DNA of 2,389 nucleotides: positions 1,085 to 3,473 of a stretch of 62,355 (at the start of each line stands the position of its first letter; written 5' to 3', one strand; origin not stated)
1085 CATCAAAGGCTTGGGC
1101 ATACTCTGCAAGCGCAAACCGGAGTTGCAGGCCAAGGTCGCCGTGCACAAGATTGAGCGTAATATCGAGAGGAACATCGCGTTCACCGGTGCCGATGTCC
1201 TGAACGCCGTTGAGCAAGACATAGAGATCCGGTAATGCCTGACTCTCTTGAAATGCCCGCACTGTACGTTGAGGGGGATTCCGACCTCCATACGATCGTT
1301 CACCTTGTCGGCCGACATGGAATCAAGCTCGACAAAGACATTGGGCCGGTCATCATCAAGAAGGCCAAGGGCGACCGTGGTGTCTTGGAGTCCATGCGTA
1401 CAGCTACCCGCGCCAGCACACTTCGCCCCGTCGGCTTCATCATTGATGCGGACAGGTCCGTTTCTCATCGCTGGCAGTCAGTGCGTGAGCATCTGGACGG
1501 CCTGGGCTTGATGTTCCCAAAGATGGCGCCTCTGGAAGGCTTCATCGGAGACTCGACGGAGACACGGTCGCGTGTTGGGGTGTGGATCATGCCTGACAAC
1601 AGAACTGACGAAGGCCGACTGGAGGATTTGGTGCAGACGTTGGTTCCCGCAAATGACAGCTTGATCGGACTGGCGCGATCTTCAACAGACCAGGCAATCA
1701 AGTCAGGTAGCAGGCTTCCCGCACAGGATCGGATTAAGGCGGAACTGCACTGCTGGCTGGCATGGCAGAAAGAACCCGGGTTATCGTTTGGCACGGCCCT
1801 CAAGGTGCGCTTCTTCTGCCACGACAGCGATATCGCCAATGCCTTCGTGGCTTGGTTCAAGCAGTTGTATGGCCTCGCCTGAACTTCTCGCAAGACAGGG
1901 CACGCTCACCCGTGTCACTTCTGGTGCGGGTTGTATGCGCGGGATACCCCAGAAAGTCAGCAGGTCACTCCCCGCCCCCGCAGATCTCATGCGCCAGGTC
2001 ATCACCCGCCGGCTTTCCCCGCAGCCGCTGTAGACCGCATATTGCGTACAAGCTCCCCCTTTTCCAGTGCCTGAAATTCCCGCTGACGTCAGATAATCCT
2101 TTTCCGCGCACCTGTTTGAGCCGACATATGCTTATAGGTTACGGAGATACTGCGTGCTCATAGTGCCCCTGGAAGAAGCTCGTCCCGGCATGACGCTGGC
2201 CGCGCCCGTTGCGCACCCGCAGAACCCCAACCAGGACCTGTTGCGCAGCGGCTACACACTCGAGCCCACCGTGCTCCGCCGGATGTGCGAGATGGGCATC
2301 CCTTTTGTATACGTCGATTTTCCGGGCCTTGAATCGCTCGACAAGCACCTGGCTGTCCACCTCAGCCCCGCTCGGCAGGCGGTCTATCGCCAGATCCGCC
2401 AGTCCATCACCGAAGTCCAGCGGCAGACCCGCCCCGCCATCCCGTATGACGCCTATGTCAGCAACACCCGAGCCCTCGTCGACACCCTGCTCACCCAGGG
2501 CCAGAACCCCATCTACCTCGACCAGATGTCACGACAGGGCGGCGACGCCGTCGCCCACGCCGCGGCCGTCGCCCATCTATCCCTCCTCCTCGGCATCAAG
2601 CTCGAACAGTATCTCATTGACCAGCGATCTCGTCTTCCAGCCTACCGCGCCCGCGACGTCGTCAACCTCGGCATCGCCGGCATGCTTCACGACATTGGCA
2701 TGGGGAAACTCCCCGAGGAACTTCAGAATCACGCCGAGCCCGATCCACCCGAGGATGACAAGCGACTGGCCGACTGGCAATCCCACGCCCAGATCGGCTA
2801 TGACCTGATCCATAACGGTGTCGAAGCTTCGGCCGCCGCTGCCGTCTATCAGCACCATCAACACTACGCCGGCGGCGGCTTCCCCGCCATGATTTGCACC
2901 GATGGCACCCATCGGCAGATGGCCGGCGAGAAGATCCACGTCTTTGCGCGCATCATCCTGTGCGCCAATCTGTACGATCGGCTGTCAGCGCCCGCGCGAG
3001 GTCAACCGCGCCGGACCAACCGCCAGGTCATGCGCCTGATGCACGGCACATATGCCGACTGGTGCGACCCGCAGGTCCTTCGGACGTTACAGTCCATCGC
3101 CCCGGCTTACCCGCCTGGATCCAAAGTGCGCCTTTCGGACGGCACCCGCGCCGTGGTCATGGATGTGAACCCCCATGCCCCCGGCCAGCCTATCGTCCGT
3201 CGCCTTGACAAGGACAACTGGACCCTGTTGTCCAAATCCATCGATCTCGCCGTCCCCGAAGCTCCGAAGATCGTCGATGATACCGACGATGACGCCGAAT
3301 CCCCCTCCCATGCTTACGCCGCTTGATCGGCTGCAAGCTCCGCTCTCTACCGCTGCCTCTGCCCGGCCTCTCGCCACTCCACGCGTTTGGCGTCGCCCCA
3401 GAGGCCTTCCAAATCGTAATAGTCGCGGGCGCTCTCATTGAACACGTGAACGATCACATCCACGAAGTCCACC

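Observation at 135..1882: Low-GC, translationally coupled ABC-ATPase + TOPRIM-like pair: candidate PARIS/AbiL/OLD-like anti-phage module at the window edge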

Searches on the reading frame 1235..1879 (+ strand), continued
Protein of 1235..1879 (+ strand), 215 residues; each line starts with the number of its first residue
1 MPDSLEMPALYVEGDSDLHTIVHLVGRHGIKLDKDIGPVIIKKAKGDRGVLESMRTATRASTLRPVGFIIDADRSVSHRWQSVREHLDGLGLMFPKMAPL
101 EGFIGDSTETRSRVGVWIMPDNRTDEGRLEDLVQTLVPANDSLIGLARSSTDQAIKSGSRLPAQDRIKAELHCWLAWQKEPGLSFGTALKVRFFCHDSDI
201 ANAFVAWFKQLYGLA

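Call 83: search_protein_families(library=pfam, proteins=[L086:290-1762:+, L086:3528-6083:+, L074:6665-9649:+, L066:7270-9519:-, L063:6703-10548:-, L092:2705-4726:+], max_evalue=0.00001)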
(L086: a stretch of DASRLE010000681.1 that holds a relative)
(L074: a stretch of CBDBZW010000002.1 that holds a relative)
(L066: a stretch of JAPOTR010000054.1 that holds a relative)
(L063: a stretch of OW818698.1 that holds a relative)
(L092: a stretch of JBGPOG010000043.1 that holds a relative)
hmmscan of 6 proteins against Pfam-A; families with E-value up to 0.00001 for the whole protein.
L086:290-1762:+ (491 aa): 6 families
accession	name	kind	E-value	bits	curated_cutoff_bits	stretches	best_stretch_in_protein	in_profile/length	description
PF12623.12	Hen1_L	-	2.1e-110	368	23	1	1-242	1-241/242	RNA repair, ligase-Pnkp-associating, region of Hen1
PF08242.18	Methyltransf_12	-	1.9e-12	48.2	30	1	291-383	1-88/98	Methyltransferase domain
PF13489.12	Methyltransf_23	-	3.6e-12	46.8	27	1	234-433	8-155/164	Methyltransferase domain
PF13649.12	Methyltransf_25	-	1.2e-10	42.4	27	1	290-390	1-95/97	Methyltransferase domain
PF13847.12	Methyltransf_31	-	8.4e-09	35.7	27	1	286-399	3-113/145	Methyltransferase domain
PF08241.18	Methyltransf_11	-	1.4e-08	35.7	21.2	1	291-378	1-79/95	Methyltransferase domain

L086:3528-6083:+ (852 aa): 3 families
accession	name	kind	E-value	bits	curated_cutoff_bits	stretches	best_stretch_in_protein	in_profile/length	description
PF16542.10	PNKP_ligase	-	4.9e-181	602.4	28.2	1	473-847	1-377/377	PNKP adenylyltransferase domain, ligase domain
PF13671.12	AAA_33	-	9.5e-27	94.5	27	1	14-144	1-139/143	AAA domain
PF00149.33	Metallophos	-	7.4e-13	49.8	21.5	1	185-379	2-191/191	Calcineurin-like phosphoesterase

L074:6665-9649:+ (995 aa): 4 families
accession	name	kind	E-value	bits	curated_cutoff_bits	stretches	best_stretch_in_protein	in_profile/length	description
PF15902.12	Sortilin-Vps10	-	4.5e-33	115.2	33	2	160-284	3-114/446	Sortilin, neurotensin receptor 3,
PF02012.26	BNR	-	2.1e-14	51.5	27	0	319-330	1-12/12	BNR/Asp-box repeat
PF13088.12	BNR_2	-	1.3e-06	28.4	31.4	0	124-244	107-210/277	BNR repeat-like domain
PF14870.12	PSII_BNR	-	9.1e-06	25.6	27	0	702-756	241-297/303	Photosynthesis system II assembly factor YCF48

L066:7270-9519:- (749 aa): 1 family
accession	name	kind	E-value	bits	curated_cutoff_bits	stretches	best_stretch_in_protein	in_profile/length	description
PF00395.25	SLH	-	3.5e-10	40.1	20.8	1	86-129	2-44/44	S-layer homology domain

L063:6703-10548:- (1281 aa): 2 families
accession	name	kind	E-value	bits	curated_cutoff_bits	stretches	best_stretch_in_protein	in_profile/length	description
PF19543.5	GH123_N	-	5.7e-22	77.9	22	1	418-622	325-527/969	Glycoside hydrolase 123, N-terminal domain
PF06452.16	CBM9_1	-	8.3e-08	32.8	23.4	1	74-232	32-181/185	Carbohydrate family 9 binding domain-like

L092:2705-4726:+ (674 aa): 2 families
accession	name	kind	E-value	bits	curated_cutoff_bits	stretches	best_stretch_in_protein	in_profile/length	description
PF00890.30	FAD_binding_2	-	3.7e-93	313.4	20.4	1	86-493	1-414/414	FAD binding domain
PF02910.25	Succ_DH_flav_C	-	6.4e-24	84.8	20.8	1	550-661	2-116/130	Fumarate reductase flavoprotein C-term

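Call 85: search_protein_families(library=pfam, alignment_id=A6, max_evalue=5)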
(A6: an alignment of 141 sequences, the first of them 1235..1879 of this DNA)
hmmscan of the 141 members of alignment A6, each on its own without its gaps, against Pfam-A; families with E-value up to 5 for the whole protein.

A. member 1, window:1235-1879:+ (215 aa): 1 family
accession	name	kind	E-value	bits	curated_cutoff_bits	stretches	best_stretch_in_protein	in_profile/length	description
PF11536.14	DUF3226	-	3.7e-52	177.6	27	1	9-212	3-207/208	Protein of unknown function (DUF3226)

B. families by the number of members that match (of 141 scanned): 48 families (the first 25 are shown)
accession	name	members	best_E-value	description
PF11536.14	DUF3226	141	4e-72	Protein of unknown function (DUF3226)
PF20469.4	OLD-like_TOPRIM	18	0.00045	Overcoming lysogenization defect protein-like, TOPRIM domain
PF14491.11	DUF4435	4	0.064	Protein of unknown function (DUF4435)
PF03902.18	Gal4_dimer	3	0.024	Gal4-like dimerisation domain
PF18107.7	HTH_ABP1_N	2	0.01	Fission yeast centromere protein N-terminal domain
PF11296.14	DUF3097_C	2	0.027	DUF3097, C-terminal domain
PF01751.28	Toprim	2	0.032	Toprim domain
PF23368.1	DUF7092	1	0.0057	Domain of unknown function (DUF7092)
PF13740.12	ACT_6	1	0.0088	ACT domain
PF04250.19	DUF429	1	0.01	Protein of unknown function (DUF429)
PF15508.11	NAAA-beta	1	0.011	beta subunit of N-acylethanolamine-hydrolyzing acid amidase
PF24402.1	iHKD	1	0.015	Inactive HKD-Rease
PF21832.1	DUF6892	1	0.016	Family of unknown function (DUF6892)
PF18301.6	preATP-grasp_3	1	0.025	pre ATP-grasp 3 domain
PF22403.1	DUF6981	1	0.027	Domain of unknown function (DUF6981)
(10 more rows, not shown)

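Call 86: find_related_loci(query=A1, collection=viral_contigs, flank=8000)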
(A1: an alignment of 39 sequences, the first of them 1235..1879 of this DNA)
Query A1 (215 aa) in viral_contigs; peptide patterns used: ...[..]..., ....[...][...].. (x = any residue, [..] = any of these).
23 stretches matched a pattern; 2 encode a relative of the query (tblastn E <= 1e-3); 2 distinct loci.
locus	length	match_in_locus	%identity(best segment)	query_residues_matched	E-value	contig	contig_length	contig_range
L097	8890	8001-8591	28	10-212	3e-21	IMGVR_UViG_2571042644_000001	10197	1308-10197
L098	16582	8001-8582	33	13-212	4e-23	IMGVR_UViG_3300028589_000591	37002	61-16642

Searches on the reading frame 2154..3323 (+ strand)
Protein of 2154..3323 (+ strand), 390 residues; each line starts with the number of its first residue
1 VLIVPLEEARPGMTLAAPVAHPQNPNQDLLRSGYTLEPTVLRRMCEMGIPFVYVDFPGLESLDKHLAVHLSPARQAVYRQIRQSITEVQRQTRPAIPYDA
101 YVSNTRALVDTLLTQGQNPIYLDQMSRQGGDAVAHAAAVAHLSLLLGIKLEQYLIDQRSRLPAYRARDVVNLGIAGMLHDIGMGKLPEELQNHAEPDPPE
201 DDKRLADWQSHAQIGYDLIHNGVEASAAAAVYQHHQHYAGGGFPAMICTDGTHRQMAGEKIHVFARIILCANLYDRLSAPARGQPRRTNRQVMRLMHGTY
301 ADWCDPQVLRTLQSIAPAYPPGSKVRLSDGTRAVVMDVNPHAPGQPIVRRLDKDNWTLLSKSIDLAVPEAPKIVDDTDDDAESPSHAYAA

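Call 94: find_related_loci(query=window:2154-3323:+, collection=metagenome_contigs, flank=6000)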
Query window:2154-3323:+ (390 aa) in metagenome_contigs; peptide patterns used: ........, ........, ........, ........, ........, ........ (x = any residue, [..] = any of these).
490 stretches matched a pattern; 70 encode a relative of the query (tblastn E <= 1e-3); 70 distinct loci.
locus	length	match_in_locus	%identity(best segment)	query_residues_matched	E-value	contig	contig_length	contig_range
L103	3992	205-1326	67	1-374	7e-167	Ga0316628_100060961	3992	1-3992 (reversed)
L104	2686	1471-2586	55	1-373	1e-141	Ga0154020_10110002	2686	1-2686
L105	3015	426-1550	51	1-374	7e-131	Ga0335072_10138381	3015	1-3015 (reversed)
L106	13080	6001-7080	51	7-373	5e-114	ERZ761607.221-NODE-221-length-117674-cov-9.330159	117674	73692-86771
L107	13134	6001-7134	38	1-374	2e-78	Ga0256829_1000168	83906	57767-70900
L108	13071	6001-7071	37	1-351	6e-76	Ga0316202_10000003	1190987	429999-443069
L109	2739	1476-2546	35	1-351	2e-73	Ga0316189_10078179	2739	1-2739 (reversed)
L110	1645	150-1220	35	1-351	2e-76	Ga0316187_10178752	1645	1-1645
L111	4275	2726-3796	35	1-351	8e-73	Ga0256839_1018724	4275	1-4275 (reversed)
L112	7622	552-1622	35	1-351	2e-72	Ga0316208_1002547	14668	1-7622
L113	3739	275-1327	38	1-352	4e-72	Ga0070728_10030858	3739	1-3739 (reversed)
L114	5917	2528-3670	34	1-375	2e-71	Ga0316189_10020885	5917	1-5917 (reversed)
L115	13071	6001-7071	36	1-351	1e-71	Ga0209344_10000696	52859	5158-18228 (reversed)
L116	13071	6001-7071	36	1-351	1e-71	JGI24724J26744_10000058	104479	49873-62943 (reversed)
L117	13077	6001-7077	36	1-353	6e-71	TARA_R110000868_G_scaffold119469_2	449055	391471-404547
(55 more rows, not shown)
